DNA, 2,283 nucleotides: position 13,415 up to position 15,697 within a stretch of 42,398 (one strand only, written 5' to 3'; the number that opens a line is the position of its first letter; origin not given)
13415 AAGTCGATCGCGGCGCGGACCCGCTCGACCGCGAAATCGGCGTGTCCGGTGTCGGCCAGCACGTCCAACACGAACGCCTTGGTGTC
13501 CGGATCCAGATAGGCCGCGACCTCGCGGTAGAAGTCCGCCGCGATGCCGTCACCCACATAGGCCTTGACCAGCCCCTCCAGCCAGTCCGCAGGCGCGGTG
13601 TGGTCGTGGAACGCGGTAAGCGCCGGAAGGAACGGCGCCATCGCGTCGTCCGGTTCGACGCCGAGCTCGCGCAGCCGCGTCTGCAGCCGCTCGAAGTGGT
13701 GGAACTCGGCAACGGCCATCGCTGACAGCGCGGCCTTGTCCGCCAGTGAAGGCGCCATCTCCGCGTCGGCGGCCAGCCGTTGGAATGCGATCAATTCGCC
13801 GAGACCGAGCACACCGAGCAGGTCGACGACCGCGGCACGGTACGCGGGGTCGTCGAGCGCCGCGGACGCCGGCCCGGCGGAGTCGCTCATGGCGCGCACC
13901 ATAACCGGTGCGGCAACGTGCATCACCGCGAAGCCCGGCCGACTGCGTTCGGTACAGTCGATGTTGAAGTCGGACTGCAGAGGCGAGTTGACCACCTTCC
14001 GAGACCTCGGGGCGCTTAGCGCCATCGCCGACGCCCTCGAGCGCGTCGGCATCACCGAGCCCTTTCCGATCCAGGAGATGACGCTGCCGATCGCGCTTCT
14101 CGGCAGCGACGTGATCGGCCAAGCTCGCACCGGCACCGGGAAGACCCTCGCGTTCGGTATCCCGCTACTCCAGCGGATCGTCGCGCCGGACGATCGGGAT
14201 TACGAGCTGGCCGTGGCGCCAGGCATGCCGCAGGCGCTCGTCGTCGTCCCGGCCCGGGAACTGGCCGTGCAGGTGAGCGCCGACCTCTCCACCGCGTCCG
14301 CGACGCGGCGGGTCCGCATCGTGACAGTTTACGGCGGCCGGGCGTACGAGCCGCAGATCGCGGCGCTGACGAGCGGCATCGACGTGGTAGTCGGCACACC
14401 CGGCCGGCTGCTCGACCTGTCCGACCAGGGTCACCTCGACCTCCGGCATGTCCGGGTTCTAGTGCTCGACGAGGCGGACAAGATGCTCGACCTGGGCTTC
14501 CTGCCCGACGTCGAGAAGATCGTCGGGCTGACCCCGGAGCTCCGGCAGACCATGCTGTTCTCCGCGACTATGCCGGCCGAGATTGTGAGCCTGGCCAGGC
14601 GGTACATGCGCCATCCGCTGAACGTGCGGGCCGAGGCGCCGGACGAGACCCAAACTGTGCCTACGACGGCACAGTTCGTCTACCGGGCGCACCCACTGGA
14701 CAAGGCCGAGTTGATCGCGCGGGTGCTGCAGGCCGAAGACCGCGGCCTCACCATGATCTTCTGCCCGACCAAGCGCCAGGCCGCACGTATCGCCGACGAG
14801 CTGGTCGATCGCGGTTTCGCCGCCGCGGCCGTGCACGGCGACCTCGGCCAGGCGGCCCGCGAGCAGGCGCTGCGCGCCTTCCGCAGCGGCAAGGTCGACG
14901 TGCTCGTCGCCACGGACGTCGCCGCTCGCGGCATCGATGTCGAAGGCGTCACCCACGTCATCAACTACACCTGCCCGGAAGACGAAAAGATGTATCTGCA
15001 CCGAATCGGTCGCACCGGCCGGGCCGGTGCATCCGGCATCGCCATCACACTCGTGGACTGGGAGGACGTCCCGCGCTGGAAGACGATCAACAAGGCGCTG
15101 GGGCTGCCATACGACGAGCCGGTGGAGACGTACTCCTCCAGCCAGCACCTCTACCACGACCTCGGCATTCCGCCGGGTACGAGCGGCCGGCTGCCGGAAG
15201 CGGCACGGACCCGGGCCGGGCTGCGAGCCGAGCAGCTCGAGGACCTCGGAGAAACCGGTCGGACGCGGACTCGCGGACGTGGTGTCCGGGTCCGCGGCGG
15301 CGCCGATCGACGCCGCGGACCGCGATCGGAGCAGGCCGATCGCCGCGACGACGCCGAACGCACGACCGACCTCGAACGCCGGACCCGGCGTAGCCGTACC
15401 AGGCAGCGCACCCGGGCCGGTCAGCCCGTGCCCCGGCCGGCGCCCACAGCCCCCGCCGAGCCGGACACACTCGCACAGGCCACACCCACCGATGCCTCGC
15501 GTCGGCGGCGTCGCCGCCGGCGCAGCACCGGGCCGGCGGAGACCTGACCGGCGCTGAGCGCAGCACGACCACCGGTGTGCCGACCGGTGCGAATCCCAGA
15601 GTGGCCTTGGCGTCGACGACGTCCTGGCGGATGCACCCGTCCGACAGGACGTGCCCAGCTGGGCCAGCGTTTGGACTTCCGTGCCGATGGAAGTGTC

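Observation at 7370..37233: Dispersed ~80-90 nt palindromic repeat family: six intergenic copies plus a relic in 42 kb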

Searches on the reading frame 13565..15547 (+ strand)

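Call 7: search_protein_families(library=pfam, proteins=[window:13565-15547:+])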
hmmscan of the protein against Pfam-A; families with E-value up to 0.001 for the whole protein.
window:13565-15547:+ (660 aa): 2 families
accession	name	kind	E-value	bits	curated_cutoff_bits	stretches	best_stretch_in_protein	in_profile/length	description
PF00270.35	DEAD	-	1.1e-45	155.8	26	1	168-340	2-164/167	DEAD/DEAH box helicase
PF00271.37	Helicase_C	-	4.8e-31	107.7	23.5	1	380-488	2-110/110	Helicase conserved C-terminal domain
